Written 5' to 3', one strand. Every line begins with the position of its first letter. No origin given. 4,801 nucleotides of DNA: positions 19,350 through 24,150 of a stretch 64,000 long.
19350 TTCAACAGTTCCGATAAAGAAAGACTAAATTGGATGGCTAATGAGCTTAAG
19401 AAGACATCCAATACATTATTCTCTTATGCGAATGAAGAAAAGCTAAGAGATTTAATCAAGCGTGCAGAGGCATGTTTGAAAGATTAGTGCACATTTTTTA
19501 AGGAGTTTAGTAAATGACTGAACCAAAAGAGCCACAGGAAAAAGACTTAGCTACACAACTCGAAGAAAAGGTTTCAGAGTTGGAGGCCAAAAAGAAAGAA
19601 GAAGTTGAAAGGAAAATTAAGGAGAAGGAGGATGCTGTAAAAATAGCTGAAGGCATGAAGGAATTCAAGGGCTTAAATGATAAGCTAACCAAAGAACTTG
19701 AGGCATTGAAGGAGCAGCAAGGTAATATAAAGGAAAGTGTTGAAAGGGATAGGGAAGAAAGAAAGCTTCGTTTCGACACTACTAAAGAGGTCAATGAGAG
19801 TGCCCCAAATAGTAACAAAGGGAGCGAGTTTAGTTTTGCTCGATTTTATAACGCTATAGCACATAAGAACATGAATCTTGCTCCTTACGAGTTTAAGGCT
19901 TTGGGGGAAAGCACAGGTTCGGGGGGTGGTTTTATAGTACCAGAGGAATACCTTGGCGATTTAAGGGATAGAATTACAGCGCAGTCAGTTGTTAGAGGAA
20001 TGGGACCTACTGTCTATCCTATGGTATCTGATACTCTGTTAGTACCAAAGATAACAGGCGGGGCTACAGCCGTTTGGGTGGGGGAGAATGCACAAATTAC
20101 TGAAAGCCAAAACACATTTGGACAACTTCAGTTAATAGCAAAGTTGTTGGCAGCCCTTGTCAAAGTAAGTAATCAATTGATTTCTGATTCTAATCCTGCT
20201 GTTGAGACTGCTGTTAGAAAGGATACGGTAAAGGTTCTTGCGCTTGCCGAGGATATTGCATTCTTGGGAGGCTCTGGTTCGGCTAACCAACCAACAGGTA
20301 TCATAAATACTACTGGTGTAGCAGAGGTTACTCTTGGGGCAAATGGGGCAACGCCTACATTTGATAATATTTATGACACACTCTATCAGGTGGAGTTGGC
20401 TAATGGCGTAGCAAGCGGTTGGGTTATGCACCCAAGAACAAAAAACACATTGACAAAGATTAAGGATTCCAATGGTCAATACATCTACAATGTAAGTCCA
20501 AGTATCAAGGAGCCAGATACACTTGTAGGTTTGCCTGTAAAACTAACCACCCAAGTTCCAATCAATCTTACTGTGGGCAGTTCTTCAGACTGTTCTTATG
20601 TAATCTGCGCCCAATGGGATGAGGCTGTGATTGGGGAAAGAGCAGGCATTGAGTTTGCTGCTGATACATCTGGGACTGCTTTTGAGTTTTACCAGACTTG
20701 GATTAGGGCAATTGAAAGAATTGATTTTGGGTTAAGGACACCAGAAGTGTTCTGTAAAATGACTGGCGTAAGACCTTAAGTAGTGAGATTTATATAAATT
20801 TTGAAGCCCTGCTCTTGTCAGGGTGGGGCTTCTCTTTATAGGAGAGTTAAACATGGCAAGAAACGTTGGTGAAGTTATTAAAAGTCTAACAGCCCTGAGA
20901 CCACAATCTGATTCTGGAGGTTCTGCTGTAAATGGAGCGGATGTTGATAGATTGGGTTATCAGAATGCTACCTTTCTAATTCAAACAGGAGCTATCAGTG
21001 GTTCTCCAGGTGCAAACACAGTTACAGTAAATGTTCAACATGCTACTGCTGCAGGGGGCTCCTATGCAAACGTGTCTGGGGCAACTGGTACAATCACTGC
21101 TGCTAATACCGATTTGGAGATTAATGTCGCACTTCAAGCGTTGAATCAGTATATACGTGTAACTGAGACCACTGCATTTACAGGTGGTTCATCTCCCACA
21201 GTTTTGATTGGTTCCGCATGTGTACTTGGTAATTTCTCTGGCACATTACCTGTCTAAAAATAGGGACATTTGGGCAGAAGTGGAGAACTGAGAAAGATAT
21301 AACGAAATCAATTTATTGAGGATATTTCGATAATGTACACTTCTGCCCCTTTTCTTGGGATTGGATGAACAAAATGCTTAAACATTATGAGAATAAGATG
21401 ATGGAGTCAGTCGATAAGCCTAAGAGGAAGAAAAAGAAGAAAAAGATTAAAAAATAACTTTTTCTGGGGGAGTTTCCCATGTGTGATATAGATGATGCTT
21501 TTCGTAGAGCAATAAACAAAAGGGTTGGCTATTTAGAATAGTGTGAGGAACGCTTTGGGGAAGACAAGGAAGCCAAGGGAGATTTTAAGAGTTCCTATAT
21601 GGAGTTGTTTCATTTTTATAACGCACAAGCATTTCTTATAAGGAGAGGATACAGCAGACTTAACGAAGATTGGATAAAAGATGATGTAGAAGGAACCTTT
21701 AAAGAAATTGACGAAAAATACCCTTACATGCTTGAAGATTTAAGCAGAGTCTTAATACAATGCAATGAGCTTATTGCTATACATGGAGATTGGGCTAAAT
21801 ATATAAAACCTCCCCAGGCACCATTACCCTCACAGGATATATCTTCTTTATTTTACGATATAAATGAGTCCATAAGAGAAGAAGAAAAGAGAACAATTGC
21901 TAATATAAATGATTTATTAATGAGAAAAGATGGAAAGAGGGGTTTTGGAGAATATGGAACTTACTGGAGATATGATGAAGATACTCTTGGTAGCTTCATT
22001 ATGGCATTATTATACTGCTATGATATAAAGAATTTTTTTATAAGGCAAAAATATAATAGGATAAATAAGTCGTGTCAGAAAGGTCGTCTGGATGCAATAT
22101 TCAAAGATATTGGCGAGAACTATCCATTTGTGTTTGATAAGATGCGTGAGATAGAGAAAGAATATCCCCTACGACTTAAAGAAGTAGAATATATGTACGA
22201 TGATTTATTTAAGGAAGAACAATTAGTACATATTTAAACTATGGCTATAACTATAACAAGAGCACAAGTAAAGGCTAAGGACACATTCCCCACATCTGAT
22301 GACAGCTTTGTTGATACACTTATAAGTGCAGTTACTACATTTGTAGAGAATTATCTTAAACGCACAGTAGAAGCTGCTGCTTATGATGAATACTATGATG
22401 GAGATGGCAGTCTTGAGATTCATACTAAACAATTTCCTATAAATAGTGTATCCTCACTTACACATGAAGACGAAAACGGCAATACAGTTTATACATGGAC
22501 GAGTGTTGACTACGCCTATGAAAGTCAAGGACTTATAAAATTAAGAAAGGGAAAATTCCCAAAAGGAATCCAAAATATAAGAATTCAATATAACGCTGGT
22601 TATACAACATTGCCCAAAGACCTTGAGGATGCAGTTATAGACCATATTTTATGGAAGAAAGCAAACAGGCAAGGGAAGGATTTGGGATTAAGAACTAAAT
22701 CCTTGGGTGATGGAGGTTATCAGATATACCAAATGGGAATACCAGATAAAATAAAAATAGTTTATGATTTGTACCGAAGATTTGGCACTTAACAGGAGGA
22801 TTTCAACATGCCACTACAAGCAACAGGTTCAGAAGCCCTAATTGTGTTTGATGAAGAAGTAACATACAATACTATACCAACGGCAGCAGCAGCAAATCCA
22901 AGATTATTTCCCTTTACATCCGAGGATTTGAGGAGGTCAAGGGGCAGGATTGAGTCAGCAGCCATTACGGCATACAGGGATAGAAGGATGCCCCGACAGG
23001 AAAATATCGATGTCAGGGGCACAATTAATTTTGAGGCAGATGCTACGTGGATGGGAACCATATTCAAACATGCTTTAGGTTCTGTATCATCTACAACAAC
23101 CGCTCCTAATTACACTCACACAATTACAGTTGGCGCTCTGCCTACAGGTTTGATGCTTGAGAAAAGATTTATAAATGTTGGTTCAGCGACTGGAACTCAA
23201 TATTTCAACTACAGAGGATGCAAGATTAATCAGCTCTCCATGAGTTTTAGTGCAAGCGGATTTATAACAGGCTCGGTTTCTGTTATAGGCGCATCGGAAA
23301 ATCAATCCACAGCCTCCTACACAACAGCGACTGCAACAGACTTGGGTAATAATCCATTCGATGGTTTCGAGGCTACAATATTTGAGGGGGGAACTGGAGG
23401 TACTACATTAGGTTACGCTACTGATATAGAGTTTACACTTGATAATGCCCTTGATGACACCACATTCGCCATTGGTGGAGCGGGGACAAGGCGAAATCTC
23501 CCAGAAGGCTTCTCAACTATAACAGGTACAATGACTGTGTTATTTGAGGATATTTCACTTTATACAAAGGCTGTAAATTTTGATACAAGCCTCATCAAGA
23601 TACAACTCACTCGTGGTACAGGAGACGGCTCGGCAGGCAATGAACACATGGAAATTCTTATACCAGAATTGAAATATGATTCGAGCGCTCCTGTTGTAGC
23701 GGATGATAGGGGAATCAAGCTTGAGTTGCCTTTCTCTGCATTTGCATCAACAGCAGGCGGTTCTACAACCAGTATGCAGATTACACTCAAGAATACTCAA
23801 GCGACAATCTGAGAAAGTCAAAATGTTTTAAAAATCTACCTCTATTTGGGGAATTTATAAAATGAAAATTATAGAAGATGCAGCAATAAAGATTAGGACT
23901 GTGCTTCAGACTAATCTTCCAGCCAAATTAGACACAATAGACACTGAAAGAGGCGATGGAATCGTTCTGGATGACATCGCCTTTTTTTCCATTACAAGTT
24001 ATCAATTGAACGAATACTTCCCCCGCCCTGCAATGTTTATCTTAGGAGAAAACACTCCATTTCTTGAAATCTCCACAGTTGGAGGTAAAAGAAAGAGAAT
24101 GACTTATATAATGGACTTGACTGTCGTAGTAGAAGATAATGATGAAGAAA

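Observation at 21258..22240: AT-rich moron inserted between head-associated gene and head-tail connector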

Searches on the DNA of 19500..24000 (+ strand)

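Call 8: search_dna_similar(query=window:19500-24000:+, collection=phages, mode=distant)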
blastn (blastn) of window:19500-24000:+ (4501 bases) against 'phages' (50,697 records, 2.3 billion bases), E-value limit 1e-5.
No match.
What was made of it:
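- Tried and rejected: blastn of 19500-24000 against phage records gave no match (call 8).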

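Call 33: search_rna_families(source=window, start=21150, end=22300, threshold=evalue, max_evalue=10)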
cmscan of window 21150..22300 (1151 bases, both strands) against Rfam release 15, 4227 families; matches with E-value up to 10: 5.
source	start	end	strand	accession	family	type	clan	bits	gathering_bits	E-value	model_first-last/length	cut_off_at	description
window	21411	21511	+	RF02287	TtnuCD10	Gene; snRNA; snoRNA; CD-box;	-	18.4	85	9.2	1-117/117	no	Tetrahymena snoRNA TtnuCD10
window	21421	21497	+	RF01306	sR52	Gene; snRNA; snoRNA; CD-box;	-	18.3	50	0.42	1-60/60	no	Small nucleolar RNA sR52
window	21423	21503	-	RF02906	sRNA154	Gene; sRNA;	-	16.7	88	2.1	19-112/134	no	Archaeal Small RNA 154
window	21358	21416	+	RF01306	sR52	Gene; snRNA; snoRNA; CD-box;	-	15.7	50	1.8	1-60/60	no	Small nucleolar RNA sR52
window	21205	21259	+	RF01210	snoU13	Gene; snRNA; snoRNA; CD-box;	CL00081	15.1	46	2.3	50-104/104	no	Small nucleolar RNA U13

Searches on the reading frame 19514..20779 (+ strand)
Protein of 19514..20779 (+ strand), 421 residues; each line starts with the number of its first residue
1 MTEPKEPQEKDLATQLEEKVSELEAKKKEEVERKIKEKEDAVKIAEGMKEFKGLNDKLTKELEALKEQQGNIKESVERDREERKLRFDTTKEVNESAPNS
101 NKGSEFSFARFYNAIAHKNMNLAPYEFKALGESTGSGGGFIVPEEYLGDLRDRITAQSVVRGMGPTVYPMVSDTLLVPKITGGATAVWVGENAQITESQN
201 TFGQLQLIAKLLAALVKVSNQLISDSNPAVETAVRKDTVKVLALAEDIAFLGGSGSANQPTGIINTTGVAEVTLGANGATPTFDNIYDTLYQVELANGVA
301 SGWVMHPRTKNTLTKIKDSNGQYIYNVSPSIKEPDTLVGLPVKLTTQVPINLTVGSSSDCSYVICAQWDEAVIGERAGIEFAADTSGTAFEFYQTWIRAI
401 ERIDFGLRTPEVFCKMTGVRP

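Call 4: search_protein_families(library=pfam, proteins=[window:19514-20779:+], max_evalue=0.1)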
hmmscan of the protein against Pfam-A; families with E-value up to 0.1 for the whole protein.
window:19514-20779:+ (421 aa): 1 family
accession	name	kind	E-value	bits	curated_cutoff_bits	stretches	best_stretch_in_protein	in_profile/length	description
PF05065.19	Phage_capsid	-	1.5e-54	185.7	24.2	1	138-417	1-279/280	Phage capsid family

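Call 5: search_protein_families(library=phrogs, proteins=[window:19514-20779:+], max_evalue=0.1)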
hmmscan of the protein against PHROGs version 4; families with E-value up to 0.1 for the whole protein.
window:19514-20779:+ (421 aa): 4 families
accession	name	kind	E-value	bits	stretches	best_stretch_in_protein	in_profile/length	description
phrog_10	-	head and packaging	7e-67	228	1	11-417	267-634/752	major head protein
phrog_617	-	head and packaging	8e-50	171.3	1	8-419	205-624/626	major head protein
phrog_2263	-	head and packaging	4.1e-21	76.5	1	11-349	178-486/551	major head protein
phrog_15928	-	head and packaging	7.8e-07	30.3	1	261-366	26-129/185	major head protein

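Call 23: find_related_loci(query=window:19514-20779:+, collection=viral_contigs, flank=6000)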
Query window:19514-20779:+ (421 aa) in viral_contigs; peptide patterns used: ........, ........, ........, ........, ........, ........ (x = any residue, [..] = any of these).
19 stretches matched a pattern; 17 encode a relative of the query (tblastn E <= 1e-3); 17 distinct loci.
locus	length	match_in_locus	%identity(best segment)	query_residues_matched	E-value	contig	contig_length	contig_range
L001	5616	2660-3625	38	106-420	3e-61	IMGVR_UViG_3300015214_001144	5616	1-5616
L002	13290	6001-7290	29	6-414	3e-43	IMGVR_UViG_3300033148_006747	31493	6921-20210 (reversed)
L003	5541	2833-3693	33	138-417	5e-42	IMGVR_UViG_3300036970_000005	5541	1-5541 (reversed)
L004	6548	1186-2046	33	138-417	5e-42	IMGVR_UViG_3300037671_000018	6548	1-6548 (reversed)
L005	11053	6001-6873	33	133-417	2e-41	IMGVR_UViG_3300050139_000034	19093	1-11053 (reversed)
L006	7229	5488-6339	34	136-416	1e-40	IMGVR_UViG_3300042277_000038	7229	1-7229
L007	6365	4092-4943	34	136-416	1e-40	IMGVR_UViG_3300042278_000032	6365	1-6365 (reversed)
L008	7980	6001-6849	33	134-416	1e-38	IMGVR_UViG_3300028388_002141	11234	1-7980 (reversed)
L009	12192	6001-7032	31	134-421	9e-37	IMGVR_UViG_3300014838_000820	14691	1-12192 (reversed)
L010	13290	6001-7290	29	6-414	3e-43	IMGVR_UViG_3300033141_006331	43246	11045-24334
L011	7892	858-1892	30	82-417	7e-29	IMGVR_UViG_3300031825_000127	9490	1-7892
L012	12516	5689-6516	32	130-405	2e-28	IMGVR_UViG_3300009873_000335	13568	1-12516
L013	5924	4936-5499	31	133-321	4e-21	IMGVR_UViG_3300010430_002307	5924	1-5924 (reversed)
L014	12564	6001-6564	31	133-321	5e-21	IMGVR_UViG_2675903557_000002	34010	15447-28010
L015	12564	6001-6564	31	133-321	7e-21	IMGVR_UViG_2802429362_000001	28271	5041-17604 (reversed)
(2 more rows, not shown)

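Call 71: search_dna_similar(query=window:19514-20779:+, collection=phages, mode=protein, max_evalue=1e-20, max_rows=10)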
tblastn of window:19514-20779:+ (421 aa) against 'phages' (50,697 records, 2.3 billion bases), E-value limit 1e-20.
Records with a match: 64; places in all: 64; records where one place covers at least 80% of the query: 7.
Best place of each record, by identity: <60% 64.
By first word of the organism name: Burkholderia 15; Klebsiella 6; Ruminococcus 4; phage 4; Coprococcus 4; Yersinia 3; Blautia 3; Rhodobacter 2; Pseudomonas 2; Christensenellales 2; and 16 more.
By host as written in the record: Burkholderia sp. 9; - 6; Ruminococcus sp. 4; Coprococcus sp. 4; Yersinia enterocolitica 3; Blautia sp. 3; Rhodobacter capsulatus SB1003 2; Christensenellales 2; and 27 more.
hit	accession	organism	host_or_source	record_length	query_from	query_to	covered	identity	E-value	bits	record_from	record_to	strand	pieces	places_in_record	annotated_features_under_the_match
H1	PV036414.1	Ruminococcus phage NatCom_2329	Ruminococcus sp.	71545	59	418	86%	31.8%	9e-25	113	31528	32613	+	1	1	hypothetical protein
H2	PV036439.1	Ruminococcus phage NatCom_28274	Ruminococcus sp.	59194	59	418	86%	31.3%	1e-25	115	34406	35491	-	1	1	hypothetical protein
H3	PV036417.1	Ruminococcus phage NatCom_3870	Ruminococcus sp.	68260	56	418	86%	30.9%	2e-24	112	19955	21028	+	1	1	hypothetical protein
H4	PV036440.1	Ruminococcus phage NatCom_28775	Ruminococcus sp.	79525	56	418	86%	30.9%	2e-24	112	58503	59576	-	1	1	hypothetical protein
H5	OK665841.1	Burkholderia phage BgVeeders33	Burkholderia gladioli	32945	100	420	76%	34.6%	2e-34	141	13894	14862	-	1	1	major capsid protein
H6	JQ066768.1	Rhodobacter phage RcapNL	Rhodobacter capsulatus SB1003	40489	89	419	79%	32.3%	2e-26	118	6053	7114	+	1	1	HK97 family major capsid protein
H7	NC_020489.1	Rhodobacter phage RcapNL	Rhodobacter capsulatus SB1003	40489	89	419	79%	32.3%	2e-26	118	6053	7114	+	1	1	major head protein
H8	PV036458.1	Oscillospirales phage IMGVR 15609780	Oscillospirales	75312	56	411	85%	29.1%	5e-23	107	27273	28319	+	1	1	major head protein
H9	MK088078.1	Marinobacter phage AS1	Marinobacter sp. D1S9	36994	61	419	85%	27.8%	5e-27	119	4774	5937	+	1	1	major capsid head protein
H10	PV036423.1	phage NatCom_17901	human feces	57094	59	381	77%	30.5%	3e-25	114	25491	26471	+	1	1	major head protein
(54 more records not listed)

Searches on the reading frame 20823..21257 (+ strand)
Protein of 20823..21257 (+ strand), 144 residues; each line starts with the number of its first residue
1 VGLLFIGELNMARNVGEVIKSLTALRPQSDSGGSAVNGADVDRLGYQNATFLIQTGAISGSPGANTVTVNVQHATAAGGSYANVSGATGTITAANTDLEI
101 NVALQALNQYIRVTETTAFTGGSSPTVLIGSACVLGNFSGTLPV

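Call 4: search_protein_families(library=pfam, proteins=[window:20823-21257:+], max_evalue=0.1)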
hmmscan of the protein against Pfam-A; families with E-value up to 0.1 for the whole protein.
window:20823-21257:+ (144 aa): 0 families

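Call 5: search_protein_families(library=phrogs, proteins=[window:20823-21257:+], max_evalue=0.1)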
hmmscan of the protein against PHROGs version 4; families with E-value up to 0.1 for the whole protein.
window:20823-21257:+ (144 aa): 2 families
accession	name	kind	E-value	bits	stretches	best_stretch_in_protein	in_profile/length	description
phrog_5707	-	unknown function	4.6e-16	59.9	1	18-136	8-127/134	-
phrog_427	-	unknown function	0.0049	17.8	1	43-118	40-116/142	-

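Call 36: search_protein_families(library=ncbifam, proteins=[window:20853-21257:+], max_evalue=1)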
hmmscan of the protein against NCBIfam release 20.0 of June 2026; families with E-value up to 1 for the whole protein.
window:20853-21257:+ (134 aa): 1 family
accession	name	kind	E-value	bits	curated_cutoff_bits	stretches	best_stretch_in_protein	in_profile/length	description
NF005146.0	PRK06606.1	equivalog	0.086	11.8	279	1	24-112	167-256/307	branched-chain amino acid transaminase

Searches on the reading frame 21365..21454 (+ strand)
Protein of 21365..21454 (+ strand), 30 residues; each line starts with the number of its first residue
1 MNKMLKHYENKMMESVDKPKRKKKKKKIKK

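Call 56: search_protein_families(library=pfam, proteins=[window:21374-21454:+], max_evalue=10)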
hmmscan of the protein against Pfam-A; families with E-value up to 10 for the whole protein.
window:21374-21454:+ (27 aa): 0 families

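Call 60: search_protein_families(library=phrogs, proteins=[window:21365-21454:+], max_evalue=10)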
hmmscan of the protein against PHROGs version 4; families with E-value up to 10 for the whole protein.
seq(30 aa): 0 families
